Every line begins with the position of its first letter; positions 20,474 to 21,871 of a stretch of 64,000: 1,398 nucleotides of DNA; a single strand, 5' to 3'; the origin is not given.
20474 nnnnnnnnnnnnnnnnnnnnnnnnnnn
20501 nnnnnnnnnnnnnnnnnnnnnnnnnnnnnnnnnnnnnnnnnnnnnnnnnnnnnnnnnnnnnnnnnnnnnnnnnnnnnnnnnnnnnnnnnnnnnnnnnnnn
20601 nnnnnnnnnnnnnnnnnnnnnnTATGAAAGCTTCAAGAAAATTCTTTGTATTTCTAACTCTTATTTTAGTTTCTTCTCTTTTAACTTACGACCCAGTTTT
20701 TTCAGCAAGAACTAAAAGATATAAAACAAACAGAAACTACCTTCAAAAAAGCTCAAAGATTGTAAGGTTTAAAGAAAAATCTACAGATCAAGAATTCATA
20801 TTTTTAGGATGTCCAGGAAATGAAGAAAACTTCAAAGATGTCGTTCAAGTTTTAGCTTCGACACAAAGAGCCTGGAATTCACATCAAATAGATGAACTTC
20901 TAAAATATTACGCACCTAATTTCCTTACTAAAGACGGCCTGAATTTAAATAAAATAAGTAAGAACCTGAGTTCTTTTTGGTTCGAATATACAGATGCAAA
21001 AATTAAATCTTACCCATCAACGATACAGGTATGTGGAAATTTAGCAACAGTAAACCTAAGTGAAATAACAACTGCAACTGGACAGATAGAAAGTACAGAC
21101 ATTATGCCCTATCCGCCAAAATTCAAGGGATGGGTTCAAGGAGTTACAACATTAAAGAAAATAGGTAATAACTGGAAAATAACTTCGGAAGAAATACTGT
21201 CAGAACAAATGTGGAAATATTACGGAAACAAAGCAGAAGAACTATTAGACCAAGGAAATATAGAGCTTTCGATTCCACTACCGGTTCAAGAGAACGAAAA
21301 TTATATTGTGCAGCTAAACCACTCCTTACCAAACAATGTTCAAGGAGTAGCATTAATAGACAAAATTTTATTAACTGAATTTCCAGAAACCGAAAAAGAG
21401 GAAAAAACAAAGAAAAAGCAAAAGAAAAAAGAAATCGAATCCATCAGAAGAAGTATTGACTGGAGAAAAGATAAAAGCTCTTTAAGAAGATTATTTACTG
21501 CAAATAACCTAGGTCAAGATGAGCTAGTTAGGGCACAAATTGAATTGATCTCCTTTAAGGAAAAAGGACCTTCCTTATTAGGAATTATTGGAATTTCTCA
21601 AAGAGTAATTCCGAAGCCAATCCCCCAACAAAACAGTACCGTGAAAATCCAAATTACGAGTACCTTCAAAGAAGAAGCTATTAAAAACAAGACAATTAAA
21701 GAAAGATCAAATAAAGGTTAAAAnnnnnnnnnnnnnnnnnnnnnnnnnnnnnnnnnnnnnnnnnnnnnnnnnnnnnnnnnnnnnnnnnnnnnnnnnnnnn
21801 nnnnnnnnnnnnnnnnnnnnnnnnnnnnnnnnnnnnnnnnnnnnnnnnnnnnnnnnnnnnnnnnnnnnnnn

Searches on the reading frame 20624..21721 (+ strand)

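Call 64: search_protein_families(library=pfam, proteins=[window:20624-21721:+], max_evalue=1)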
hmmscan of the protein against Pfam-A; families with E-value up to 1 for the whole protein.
window:20624-21721:+ (365 aa): 1 family
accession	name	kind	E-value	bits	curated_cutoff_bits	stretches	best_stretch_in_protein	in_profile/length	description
PF24125.1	Cds6_C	-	0.0015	19.3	27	1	74-116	3-45/111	Cds6 C-terminal NTF2-like domain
